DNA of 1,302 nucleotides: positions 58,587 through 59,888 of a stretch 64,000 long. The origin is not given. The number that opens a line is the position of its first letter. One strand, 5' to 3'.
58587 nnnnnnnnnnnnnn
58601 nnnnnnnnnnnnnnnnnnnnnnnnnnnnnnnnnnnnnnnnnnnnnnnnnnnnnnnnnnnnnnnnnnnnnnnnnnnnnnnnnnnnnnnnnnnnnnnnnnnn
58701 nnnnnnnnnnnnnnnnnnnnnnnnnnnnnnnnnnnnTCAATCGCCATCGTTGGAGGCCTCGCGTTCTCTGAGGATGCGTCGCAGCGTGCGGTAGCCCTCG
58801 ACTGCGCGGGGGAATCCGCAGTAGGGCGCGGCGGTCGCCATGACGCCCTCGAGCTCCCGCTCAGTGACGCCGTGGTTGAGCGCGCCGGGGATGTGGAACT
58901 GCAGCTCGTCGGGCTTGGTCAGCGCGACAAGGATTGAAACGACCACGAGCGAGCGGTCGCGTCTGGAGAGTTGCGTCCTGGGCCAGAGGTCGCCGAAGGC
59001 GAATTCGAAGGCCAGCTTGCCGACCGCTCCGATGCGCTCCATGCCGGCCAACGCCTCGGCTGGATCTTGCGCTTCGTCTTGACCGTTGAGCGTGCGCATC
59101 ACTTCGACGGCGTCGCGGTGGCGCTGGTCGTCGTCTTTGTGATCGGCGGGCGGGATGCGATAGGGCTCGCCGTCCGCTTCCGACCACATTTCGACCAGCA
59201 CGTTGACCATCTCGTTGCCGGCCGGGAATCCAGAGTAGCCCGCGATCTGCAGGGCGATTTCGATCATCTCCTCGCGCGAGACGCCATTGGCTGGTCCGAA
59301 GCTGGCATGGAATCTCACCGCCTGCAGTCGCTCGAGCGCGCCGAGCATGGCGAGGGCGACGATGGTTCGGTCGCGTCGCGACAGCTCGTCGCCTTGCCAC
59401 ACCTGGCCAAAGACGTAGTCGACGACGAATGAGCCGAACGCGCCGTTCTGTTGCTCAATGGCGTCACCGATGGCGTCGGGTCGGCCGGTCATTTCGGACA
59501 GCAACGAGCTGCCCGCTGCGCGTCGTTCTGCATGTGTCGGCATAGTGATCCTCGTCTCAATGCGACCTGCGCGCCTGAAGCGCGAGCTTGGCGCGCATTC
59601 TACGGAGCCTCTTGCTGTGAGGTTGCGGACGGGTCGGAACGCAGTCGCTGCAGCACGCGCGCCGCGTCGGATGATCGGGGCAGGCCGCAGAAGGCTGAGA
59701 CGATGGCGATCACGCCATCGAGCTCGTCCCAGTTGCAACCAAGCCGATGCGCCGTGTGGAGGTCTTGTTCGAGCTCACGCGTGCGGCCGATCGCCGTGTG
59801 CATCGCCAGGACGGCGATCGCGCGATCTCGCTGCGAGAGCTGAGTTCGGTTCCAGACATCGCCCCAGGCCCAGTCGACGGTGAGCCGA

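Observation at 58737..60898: Two paralogous CMD-family genes (one fused to a degenerate Nudix domain) embedded and translationally coupled inside the trp operon between trpE and trpG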

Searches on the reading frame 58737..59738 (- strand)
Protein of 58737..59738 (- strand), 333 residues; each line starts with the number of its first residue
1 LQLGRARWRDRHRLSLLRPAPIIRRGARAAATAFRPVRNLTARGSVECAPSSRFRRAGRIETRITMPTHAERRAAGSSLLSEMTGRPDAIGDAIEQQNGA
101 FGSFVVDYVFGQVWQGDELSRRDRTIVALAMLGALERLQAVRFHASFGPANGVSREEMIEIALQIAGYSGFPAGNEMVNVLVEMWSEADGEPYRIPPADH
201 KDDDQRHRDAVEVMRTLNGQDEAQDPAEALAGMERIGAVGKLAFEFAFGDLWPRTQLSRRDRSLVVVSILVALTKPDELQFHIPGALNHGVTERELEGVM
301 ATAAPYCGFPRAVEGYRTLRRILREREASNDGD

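Call 4: search_protein_families(library=pfam, proteins=[window:58737-59738:-], max_evalue=0.1)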
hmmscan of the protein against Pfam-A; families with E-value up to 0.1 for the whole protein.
window:58737-59738:- (333 aa): 2 families
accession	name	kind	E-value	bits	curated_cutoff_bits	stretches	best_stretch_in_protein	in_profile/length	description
PF02627.25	CMD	-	1.4e-30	105.6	23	2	240-316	4-79/84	Carboxymuconolactone decarboxylase family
PF11588.13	DUF3243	-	0.069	13.9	27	0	150-191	22-65/79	Protein of unknown function (DUF3243)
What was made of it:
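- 58737..59543 (-): CMD2, a stand-alone double-CMD protein (268 aa) with an intact gamma-CMD-type residue set in both halves. Its last 11 nt overlap trpG. Pfam CMD 105.6 bits (call 4).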

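Call 5: search_protein_families(library=ncbifam, proteins=[window:58737-59543:-], max_evalue=0.1)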
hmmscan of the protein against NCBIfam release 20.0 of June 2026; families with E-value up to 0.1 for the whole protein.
window:58737-59543:- (268 aa): 5 families
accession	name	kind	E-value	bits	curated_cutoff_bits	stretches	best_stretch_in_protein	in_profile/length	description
NF051488.1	bifunc_PcaDC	exception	1.9e-38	132.6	390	2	139-260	256-375/375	bifunctional 3-oxoadipate enol-lactonase/4-carboxymuconolactone decarboxylase PcaDC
TIGR02425.1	decarb_PcaC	equivalog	1.2e-36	125.5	155.7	2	140-261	3-122/123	4-carboxymuconolactone decarboxylase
NF051487.1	bifunc_PcaCD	exception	7.6e-21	74.7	430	2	178-261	40-127/413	bifunctional 4-carboxymuconolactone decarboxylase/3-oxoadipate enol-lactonase PcaCD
TIGR04169.1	perox_w_seleSAM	hypoth_equivalog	3.5e-06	27.1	120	1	31-99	17-83/109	arsenosugar biosynthesis-associated peroxidase-like protein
NF041047.1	GSU3128_fam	equivalog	0.0011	19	110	1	190-236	15-61/84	GSU3128 family (seleno)protein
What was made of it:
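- On NrtR/AraR-type Nudix-related regulators: The C-terminal part is CMD (calls 4, 5).
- Closest known: Gamma-carboxymuconolactone decarboxylase family. Different: It scores below the PcaC equivalog cut-off (125.5 bits over two repeats against 155.7; call 5).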

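Call 7: search_solved_structures(query=window:58737-59543:-, max_evalue=0.01, show_alignments=2)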
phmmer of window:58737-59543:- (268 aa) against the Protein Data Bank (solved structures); distinct sequences matched with E-value up to 0.01: 2.
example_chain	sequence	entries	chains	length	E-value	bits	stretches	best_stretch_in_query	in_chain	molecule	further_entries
4g9q_A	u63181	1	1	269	1.7e-21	80.1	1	35-261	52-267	4-carboxymuconolactone decarboxylase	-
2af7_A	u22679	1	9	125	2.1e-12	50.3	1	141-262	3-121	gamma-carboxymuconolactone decarboxylase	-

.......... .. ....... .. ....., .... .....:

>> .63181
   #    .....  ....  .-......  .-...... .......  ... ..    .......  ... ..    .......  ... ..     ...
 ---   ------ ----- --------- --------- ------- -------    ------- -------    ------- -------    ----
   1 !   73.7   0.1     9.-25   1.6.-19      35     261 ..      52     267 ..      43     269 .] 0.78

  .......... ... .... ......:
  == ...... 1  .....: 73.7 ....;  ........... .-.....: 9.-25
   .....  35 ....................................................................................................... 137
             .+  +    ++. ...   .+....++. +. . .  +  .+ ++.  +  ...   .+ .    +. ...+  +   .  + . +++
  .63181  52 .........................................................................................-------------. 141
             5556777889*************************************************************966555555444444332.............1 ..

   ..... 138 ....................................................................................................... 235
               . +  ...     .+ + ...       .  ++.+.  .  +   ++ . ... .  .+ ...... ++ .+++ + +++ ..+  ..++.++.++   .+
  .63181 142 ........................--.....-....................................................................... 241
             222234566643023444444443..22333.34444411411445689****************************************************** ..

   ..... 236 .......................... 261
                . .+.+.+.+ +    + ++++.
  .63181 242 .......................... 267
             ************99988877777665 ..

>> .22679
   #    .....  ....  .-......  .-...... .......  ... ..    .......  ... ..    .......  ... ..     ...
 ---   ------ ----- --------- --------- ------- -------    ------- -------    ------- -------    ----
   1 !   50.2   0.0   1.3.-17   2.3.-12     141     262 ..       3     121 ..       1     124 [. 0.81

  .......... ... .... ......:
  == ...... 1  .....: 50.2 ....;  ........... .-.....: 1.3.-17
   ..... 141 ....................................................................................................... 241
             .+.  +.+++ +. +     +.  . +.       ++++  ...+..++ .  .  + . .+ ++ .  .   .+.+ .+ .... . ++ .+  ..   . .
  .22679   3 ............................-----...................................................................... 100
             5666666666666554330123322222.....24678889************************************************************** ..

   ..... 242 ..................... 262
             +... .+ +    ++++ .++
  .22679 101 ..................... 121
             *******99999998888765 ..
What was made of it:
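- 58737..59543 (-): PDB 4g9q at E 1.7e-21 (call 7).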

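Call 18: find_homologous_proteins(query=window:58737-59543:-, max_evalue=0.00001)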
Query window:58737-59543:- (268 aa): 545 proteins with E <= 0.00001 among 3294 candidates; the best 120 are listed.
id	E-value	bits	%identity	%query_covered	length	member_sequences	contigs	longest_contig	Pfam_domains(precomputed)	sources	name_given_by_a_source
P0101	3.2e-163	559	100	94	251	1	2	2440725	PF02627.26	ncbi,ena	-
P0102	6.1e-153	526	87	100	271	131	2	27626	PF02627.26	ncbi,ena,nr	ncbi:MAG: hypothetical protein F4Y04_00635 [Chloroflexi bacterium]|nr:hypothetical protein [Chlorofl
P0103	8.6e-153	525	88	100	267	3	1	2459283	PF02627.26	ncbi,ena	-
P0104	1.1e-152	525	87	100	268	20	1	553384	PF02627.26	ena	-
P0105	3.8e-151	520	86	100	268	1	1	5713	PF02627.26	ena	-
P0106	2.2e-150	517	88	100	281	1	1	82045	PF02627.26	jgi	-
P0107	2.9e-150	517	88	100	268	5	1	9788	PF02627.26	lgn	-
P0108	3.4e-150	517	87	100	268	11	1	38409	PF02627.26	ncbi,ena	-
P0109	3.6e-150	517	86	100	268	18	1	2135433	PF02627.26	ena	-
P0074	8.0e-148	509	85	100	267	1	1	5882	PF02627.26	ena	-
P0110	1.2e-146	505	85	100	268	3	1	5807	PF02627.26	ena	-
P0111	4.3e-145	500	85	99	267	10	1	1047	PF02627.26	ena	-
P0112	3.3e-144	497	84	99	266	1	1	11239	PF02627.26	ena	-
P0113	2.4e-143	494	84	100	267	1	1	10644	PF02627.26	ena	-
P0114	1.4e-141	489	82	99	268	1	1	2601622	PF02627.26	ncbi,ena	-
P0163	1.8e-64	236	44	98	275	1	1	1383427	PF02627.26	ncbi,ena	-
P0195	1.8e-62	229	41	94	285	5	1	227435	PF02627.26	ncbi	ncbi:MAG: carboxymuconolactone decarboxylase family protein [Acidimicrobiales bacterium]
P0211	1.9e-61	226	40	94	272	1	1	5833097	PF02627.26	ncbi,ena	-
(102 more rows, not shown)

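Call 19: find_related_loci(query=window:58737-59543:-, collection=genome_contigs, flank=8000)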
Query window:58737-59543:- (268 aa) in genome_contigs; peptide patterns used: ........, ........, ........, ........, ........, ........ (x = any residue, [..] = any of these).
127 stretches matched a pattern; 52 encode a relative of the query (tblastn E <= 1e-3); 48 distinct loci.
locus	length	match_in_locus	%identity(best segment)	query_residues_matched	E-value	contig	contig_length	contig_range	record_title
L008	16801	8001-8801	88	1-267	1e-160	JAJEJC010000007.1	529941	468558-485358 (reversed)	MAG: Dehalococcoidia bacterium isolate p16x63bins.52 k141_915423, whole genome shotgun sequence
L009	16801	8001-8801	88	1-267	5e-159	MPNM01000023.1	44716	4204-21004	MAG: Chloroflexi bacterium bin125 NODE_1385_length_44716_cov_22.1479_ID_2769, whole genome shotgun sequence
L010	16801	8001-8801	88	1-267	9e-159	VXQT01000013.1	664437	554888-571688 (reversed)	MAG: Chloroflexi bacterium isolate SB0664_bin_15 NODE_4_length_664437_cov_58.941352, whole genome shotgun sequence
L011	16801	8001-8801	88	1-267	6e-159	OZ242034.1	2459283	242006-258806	MAG: Dehalococcoidia bacterium isolate 72ec99ff-6f13-4058-b9f9-659670a83d8f genome assembly, chromosome: 1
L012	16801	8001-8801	87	1-267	1e-157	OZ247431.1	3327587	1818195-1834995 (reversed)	MAG: Dehalococcoidia bacterium isolate c15901d5-d28f-4d5c-bcfc-8c60e7bd0c97 genome assembly, chromosome: 1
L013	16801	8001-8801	87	1-267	1e-156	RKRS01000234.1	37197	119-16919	MAG: Dehalococcoidia bacterium isolate PNGco_C_binSS7 scaffold_78, whole genome shotgun sequence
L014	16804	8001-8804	86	1-268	4e-157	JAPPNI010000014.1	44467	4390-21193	MAG: Chloroflexota bacterium isolate RHO3_bin_68 NODE_1771_length_44467_cov_26.158065, whole genome shotgun sequence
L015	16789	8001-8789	88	1-263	1e-156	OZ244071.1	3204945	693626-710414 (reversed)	MAG: Dehalococcoidia bacterium isolate 772cc28d-f118-45af-92c8-bcb28103da5b genome assembly, chromosome: 1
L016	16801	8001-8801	86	1-267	1e-156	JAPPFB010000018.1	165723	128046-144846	MAG: Chloroflexota bacterium isolate RHO1_bin_20 NODE_170_length_165723_cov_31.353387, whole genome shotgun sequence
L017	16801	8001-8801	87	1-267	9e-157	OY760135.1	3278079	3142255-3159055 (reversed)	MAG: Dehalococcoidia bacterium isolate 28bbf505-4b8f-49ae-a3a4-61061bf7583c genome assembly, chromosome: 1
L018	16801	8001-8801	87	1-267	8e-157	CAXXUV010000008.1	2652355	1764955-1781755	MAG: Dehalococcoidia bacterium isolate 53e0c16e-ff2d-4f84-9f2e-96c73ee24ba6 genome assembly, contig: contig_8, whole gen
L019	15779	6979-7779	86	1-267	2e-156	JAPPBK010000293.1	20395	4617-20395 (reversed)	MAG: Chloroflexota bacterium isolate IRC2_bin_8 NODE_505_length_20395_cov_7.65364, whole genome shotgun sequence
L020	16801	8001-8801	86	1-267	2e-156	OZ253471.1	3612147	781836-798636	MAG: Dehalococcoidia bacterium isolate 41ac3497-52d9-4345-8c76-2a61940320b0 genome assembly, chromosome: 1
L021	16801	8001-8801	86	1-267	2e-156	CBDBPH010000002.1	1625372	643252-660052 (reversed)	MAG: Dehalococcoidia bacterium isolate 745030fc-1ee1-449d-a068-ea6b321db757 genome assembly, contig: contig_2, whole gen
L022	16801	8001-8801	87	1-267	2e-156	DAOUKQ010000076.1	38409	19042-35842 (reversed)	MAG TPA_asm: Dehalococcoidia bacterium isolate S7_353 k113_261404, whole genome shotgun sequence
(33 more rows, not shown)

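Call 25: find_encoding_contigs(protein=P0211, flank=6000, max_places=2)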
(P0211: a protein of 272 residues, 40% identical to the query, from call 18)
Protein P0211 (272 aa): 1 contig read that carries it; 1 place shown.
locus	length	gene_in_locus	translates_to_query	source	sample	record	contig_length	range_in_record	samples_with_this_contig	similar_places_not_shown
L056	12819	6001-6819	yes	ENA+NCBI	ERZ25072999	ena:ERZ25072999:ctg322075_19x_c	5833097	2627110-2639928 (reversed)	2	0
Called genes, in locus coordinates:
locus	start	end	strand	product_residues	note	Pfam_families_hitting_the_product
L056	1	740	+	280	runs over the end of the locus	PF00296:Bac_luciferase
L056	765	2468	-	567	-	PF00512:HisKA (faint), PF02518:HATPase_c, PF00072:Response_reg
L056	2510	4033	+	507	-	PF00135:COesterase, PF20434:BD-FAE, PF00326:Peptidase_S9 (weak), PF07859:Abhydrolase_3 (weak)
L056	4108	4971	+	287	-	PF00106:adh_short, PF08659:KR, PF13561:adh_short_C2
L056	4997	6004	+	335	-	PF08240:ADH_N, PF00107:ADH_zinc_N, PF13602:ADH_zinc_N_2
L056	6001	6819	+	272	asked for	PF02627:CMD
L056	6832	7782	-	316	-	PF01575:MaoC_dehydratas, PF13452:FAS1_DH_region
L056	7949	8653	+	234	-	PF00691:OmpA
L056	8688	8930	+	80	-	PF04226:Transgly_assoc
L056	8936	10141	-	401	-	PF05940:NnrS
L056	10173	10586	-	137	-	PF04828:GFA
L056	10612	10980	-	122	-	PF00903:Glyoxalase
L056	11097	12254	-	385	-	PF02771:Acyl-CoA_dh_N, PF02770:Acyl-CoA_dh_M, PF00441:Acyl-CoA_dh_1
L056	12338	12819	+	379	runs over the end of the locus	PF02771:Acyl-CoA_dh_N, PF02770:Acyl-CoA_dh_M, PF00441:Acyl-CoA_dh_1, PF08028:Acyl-CoA_dh_2 (weak)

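Call 26: find_encoding_contigs(protein=P0163, flank=6000, max_places=2)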
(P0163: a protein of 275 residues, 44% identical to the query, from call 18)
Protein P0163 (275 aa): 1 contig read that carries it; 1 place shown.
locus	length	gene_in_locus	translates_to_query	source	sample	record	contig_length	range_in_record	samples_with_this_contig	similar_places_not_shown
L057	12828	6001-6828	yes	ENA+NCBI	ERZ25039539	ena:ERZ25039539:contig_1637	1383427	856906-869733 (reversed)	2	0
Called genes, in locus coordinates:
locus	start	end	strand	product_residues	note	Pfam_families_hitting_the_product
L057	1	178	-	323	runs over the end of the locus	PF00497:SBP_bac_3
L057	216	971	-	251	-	PF13191:AAA_16 (weak), PF00005:ABC_tran, PF02463:SMC_N, PF13401:AAA_22 (faint), PF13304:AAA_21 (weak)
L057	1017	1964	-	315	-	PF00561:Abhydrolase_1, PF12146:Hydrolase_4, PF12697:Abhydrolase_6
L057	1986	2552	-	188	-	PF08279:HTH_11, PF25583:WCX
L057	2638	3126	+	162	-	PF21619:DUF6855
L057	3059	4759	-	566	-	PF07969:Amidohydro_3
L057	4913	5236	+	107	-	-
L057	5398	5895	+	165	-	PF06197:DUF998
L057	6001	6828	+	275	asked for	PF02627:CMD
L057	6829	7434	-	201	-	PF00391:PEP-utilizers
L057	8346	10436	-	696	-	PF00364:Biotin_lipoyl, PF01039:Carboxyl_trans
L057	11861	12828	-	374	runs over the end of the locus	PF02515:CoA_transf_3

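Call 27: find_encoding_contigs(protein=P0195, flank=6000, max_places=2)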
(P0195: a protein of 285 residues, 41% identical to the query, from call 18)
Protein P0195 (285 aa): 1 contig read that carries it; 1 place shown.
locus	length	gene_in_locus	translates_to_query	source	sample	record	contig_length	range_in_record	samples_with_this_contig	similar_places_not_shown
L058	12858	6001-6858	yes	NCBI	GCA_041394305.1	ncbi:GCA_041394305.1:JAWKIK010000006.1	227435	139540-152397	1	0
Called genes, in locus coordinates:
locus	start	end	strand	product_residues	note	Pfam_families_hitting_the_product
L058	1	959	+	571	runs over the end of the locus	PF01979:Amidohydro_1 (faint), PF07969:Amidohydro_3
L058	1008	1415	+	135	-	PF13577:SnoaL_4, PF14534:DUF4440, PF12680:SnoaL_2 (weak)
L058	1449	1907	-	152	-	-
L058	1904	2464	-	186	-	PF02627:CMD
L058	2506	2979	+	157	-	-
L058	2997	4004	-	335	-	PF01717:Meth_synt_2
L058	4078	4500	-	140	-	PF04143:Sulf_transp, PF20398:DUF6691 (weak)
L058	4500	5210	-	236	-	PF04143:Sulf_transp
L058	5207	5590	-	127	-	-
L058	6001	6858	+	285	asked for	PF02627:CMD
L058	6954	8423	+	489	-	PF11794:HpaB_N, PF03241:HpaB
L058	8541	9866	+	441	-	PF00202:Aminotran_3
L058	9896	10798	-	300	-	-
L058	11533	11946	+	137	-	PF13365:Trypsin_2, PF00089:Trypsin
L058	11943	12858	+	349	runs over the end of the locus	PF20030:bpMoxR, PF07726:AAA_3, PF07728:AAA_5, PF17863:AAA_lid_2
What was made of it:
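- The generic relatives of CMD2 (40-50% identity) sit in unrelated, inconsistent contexts and are themselves uncharacterised (calls 25-27), so the chemistry is inferred only from family resemblance. Generic relatives of CMD2 are not linked to aromatic biosynthesis (calls 25-27).
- Tried and rejected: Genomic contexts of three distant CMD2 homologues (40-44% identity) in other phyla were unrelated to trp and to each other, so they gave no functional lead (calls 25-27).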

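Call 54: predict_structure(alignment_id=A2)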
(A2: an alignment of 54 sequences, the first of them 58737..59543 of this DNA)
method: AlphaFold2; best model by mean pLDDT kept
length: 268 residues; sequences in the alignment: 54
mean_pLDDT: 94.7   pTM: 0.92
mean pLDDT of the five models: 94.7, 94.7, 93.8, 93.3, 93.2
residues with pLDDT >= 90: 232; 70-90: 33; 50-70: 2; < 50: 1
segments of 3 or more residues with pLDDT < 50: none
pLDDT, mean of each block of 10 residues (from residue 1): 91 90 82 95 95 97 99 98 96 99 98 98 97 95 95 87 88 93 96 98 99 97 98 98 98 98 79
secondary structure, 60 per line:
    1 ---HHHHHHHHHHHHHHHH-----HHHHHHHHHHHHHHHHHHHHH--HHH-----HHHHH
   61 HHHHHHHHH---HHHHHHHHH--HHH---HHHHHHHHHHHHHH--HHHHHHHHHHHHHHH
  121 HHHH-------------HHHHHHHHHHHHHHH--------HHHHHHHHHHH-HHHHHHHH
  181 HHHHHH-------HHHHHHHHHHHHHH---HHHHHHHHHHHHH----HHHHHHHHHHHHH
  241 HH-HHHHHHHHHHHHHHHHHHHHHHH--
elements in order: H4-19 H25-45 H56-69 H73-81 H90-103 H106-124 H138-152 H161-171 H173-186 H194-207 H211-223 H228-242 H244-266
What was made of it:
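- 58737..59543 (-): AF2 pLDDT 94.7 (call 54).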
